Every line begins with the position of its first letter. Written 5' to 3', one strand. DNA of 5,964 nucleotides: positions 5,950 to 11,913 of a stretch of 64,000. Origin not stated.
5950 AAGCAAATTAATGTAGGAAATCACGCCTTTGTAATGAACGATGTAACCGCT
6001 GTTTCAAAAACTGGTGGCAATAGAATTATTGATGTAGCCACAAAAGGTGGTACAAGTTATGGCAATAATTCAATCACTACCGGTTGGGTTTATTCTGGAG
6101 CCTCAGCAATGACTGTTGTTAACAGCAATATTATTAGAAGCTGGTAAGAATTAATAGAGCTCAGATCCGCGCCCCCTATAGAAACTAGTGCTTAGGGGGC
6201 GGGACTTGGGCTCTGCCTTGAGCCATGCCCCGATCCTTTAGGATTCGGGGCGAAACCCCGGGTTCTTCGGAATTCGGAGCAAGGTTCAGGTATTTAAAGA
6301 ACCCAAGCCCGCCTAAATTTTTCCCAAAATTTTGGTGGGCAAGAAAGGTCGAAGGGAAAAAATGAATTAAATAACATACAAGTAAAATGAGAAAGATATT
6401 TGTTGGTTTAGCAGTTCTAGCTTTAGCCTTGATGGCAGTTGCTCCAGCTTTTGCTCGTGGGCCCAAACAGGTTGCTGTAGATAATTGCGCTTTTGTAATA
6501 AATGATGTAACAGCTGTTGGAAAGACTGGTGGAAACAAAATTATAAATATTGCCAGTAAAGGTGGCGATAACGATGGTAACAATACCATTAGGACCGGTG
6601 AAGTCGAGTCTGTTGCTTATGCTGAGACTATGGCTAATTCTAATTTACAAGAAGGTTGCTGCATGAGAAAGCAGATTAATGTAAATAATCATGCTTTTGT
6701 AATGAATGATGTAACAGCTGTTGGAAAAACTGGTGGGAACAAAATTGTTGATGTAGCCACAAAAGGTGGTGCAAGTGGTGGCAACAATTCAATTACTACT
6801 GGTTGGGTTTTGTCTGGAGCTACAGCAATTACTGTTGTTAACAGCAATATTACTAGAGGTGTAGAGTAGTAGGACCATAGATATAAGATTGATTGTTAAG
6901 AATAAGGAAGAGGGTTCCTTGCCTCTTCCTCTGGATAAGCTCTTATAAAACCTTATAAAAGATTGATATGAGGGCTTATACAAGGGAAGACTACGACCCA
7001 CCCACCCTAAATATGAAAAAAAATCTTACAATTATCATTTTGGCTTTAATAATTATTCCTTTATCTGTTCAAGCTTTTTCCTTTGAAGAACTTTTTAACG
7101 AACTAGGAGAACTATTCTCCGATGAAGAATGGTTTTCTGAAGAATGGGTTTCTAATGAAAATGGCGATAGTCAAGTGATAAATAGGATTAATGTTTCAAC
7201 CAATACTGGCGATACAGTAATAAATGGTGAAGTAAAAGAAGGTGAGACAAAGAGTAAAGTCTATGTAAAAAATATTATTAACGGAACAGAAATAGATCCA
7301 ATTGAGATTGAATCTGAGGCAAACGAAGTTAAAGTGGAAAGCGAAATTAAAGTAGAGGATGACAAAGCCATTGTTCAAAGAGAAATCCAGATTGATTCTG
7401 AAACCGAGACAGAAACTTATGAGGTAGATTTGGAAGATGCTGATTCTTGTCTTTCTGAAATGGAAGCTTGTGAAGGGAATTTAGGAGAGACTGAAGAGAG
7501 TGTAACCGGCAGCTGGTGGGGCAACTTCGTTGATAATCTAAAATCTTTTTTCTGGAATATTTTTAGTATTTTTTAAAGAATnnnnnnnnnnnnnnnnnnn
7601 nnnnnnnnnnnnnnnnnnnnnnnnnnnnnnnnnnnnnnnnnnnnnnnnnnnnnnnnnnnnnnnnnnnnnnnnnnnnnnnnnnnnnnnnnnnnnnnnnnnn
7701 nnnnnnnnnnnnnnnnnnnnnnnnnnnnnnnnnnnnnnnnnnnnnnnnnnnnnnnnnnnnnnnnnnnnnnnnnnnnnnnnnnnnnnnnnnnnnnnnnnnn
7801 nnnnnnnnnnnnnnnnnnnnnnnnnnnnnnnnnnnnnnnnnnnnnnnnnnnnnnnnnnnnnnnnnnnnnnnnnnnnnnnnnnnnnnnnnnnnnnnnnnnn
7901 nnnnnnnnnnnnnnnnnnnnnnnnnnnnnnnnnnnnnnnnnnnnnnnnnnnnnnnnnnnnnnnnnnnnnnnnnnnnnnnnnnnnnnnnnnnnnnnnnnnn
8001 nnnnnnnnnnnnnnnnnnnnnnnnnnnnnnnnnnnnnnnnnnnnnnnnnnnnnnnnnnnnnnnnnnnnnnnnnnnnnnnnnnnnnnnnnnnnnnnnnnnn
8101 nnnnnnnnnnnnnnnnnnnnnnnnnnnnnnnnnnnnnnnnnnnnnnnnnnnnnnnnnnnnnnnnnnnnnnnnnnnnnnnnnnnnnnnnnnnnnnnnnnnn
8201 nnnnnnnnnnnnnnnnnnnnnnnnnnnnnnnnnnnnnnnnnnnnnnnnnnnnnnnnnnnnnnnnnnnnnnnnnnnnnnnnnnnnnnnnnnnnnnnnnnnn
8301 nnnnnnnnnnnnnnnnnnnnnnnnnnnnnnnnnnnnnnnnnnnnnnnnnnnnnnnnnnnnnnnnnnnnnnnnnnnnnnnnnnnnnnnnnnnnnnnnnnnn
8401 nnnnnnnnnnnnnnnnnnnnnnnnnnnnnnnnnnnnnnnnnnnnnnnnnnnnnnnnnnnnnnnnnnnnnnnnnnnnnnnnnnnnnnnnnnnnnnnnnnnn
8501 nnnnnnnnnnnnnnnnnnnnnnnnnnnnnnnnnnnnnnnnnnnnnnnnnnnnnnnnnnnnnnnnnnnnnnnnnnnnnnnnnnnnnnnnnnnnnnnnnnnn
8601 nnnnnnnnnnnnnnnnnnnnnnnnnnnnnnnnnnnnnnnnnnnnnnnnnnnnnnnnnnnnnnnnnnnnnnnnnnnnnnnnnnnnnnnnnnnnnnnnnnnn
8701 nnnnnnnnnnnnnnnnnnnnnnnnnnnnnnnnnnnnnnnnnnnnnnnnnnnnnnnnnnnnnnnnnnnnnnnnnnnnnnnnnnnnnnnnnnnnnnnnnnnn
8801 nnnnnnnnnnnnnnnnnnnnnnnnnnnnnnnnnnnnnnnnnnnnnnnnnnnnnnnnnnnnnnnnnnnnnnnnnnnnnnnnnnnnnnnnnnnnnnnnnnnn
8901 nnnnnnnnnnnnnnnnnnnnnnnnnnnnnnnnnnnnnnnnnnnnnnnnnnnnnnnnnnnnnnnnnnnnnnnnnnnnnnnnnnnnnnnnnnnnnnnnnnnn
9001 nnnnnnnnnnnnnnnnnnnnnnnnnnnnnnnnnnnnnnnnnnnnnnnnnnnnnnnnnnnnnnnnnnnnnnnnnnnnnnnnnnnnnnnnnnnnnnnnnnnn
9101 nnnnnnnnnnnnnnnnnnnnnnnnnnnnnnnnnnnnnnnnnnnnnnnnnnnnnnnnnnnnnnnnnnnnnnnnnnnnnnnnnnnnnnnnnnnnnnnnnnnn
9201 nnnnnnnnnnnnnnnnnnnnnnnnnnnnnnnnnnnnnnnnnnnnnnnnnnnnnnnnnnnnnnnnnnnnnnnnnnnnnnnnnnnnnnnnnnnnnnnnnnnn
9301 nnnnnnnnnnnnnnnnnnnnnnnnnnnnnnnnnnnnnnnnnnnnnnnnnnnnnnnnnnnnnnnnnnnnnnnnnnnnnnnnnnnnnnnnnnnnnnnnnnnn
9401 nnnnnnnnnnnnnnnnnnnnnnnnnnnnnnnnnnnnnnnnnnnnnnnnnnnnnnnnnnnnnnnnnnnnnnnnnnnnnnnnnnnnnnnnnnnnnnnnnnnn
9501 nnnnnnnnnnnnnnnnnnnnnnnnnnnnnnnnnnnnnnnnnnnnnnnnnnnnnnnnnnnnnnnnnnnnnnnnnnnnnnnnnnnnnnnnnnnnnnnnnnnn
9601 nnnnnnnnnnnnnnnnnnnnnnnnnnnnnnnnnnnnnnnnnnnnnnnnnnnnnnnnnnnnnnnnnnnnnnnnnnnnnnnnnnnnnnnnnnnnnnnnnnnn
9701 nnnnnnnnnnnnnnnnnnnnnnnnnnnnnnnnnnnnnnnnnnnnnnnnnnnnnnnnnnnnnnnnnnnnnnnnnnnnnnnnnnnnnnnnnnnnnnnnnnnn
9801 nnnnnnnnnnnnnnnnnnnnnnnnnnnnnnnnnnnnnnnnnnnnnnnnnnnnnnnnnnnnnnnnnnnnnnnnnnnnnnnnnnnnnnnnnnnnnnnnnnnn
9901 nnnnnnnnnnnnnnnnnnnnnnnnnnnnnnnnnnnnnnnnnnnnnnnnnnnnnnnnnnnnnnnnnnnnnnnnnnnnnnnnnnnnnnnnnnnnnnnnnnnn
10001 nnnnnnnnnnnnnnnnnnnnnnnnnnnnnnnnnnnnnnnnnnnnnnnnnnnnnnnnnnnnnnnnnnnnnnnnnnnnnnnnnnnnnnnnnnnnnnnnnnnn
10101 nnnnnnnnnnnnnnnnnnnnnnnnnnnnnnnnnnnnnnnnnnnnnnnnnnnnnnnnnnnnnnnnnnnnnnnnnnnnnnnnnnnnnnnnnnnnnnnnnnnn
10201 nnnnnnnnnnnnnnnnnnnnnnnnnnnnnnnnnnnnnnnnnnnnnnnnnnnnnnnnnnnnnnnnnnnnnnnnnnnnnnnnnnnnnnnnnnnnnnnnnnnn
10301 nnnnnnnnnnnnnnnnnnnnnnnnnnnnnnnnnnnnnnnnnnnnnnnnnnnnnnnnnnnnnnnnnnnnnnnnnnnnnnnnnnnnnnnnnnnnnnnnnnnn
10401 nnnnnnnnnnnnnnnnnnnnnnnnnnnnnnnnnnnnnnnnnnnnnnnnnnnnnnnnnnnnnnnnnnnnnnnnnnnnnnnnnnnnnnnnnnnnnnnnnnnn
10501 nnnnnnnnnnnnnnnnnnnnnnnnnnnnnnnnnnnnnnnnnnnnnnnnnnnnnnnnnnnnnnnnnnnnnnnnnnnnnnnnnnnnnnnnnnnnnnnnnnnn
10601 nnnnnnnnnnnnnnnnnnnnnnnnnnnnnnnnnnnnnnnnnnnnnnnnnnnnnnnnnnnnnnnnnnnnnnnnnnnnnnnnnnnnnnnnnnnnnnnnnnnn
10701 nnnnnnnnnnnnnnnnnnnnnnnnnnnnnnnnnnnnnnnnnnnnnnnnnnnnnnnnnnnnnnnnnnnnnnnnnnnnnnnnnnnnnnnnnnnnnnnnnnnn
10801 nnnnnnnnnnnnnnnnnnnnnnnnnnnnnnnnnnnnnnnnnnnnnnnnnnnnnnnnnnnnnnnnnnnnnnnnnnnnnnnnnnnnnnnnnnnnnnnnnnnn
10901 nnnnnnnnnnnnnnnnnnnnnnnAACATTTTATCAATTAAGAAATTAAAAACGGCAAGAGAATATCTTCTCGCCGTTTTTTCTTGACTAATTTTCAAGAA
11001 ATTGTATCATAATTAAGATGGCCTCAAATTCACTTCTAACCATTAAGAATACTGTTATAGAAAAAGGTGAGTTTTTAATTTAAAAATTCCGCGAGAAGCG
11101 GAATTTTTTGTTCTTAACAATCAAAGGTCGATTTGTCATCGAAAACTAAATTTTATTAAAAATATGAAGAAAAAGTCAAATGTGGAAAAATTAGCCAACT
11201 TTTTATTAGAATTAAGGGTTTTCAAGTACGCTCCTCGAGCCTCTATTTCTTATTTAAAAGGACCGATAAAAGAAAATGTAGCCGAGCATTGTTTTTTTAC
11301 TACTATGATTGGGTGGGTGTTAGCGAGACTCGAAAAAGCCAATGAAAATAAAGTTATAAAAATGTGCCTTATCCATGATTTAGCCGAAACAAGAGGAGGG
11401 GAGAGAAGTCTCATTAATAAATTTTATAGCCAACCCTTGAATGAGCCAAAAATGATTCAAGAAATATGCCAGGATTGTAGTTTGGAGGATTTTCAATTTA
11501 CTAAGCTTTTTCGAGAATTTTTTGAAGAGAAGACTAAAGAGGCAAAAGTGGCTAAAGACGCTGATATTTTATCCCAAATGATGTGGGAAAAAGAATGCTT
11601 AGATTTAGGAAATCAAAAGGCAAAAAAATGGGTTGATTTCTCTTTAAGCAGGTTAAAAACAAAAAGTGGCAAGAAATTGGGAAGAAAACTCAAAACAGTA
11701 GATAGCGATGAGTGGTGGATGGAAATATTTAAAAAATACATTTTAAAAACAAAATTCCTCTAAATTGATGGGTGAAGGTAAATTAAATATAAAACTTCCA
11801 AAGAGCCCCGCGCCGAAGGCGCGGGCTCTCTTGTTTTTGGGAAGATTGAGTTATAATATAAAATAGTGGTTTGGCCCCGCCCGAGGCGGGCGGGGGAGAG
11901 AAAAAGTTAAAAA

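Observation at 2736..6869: Secreted paralog set sharing a Cys-Cys-initiated Asn/Gly-rich module: possible fibre or amyloid-like assembly system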

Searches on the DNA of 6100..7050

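Call 90: search_rna_families(source=window, start=6100, end=7050, threshold=evalue, max_evalue=10)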
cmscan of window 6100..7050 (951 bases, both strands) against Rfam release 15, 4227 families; matches with E-value up to 10: 13.
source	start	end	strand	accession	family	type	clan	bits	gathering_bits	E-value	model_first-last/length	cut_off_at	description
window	6195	6284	+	RF01730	Termite-leu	Cis-reg;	-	22.6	51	0.029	1-78/78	no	Termite-leu RNA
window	6920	6995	+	RF03926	MIR1435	Gene; miRNA;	-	21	94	2.3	1-186/186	no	MIR1435 microRNA precursor family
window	6147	6225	+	RF04121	mir-1289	Gene; miRNA;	-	20.3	66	0.36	1-91/91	no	mir-1289 microRNA precursor family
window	6291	6406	+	RF01578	RUF1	Gene; sRNA;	-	20.2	70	0.28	1-264/264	no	Plasmodium RNA of unkown function RUF1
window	6916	6998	+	RF00705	mir-202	Gene; miRNA;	-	20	51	0.12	1-76/76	no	mir-202 microRNA precursor family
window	6347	6428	+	RF00376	HIV_GSL3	Cis-reg;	-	17.3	42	4.8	1-84/84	no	HIV gag stem loop 3 (GSL3)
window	6924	6991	+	RF00852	mir-231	Gene; miRNA;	-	17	50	3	1-80/80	no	mir-231 microRNA precursor family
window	6217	6292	+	RF00914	mir-674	Gene; miRNA;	-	17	93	5.9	1-77/77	no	mir-674 microRNA precursor family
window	6354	6429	+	RF01422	snoR116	Gene; snRNA; snoRNA; CD-box;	-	16.4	47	4.9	1-86/86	no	small nucleolar RNA snoR116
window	6200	6260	-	RF02799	CssrB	Gene; sRNA;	-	15.9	76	1.4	1-180/180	no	Chromosome-encoded Shigella sRNA B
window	6670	6695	+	RF00470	Toga_5_CRE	Cis-reg;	-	15.7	120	0.069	142-167/268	no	Togavirus 5' plus strand cis-regulatory element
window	6577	6608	+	RF01367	CRISPR-DR54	Gene; CRISPR;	-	15.2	39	9.1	1-37/37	no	CRISPR RNA direct repeat element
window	6900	6935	+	RF00168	Lysine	Cis-reg; riboswitch;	-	10.3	30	7.7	1-182/182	no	Lysine riboswitch aptamer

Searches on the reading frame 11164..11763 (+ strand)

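Call 72: search_protein_families(library=pfam, proteins=[window:11164-11763:+], max_evalue=0.001)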
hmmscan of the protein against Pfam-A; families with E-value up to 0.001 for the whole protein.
window:11164-11763:+ (199 aa): 3 families
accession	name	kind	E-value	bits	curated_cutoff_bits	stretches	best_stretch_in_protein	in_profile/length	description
PF13023.12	HD_3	-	8.6e-21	75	22.5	1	21-172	5-157/165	HD domain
PF12917.13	YfbR-like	-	9.8e-08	32.3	25.9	1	16-162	5-161/182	5'-deoxynucleotidase YfbR-like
PF01966.28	HD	-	6.4e-06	26.9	22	1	39-138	1-115/116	HD domain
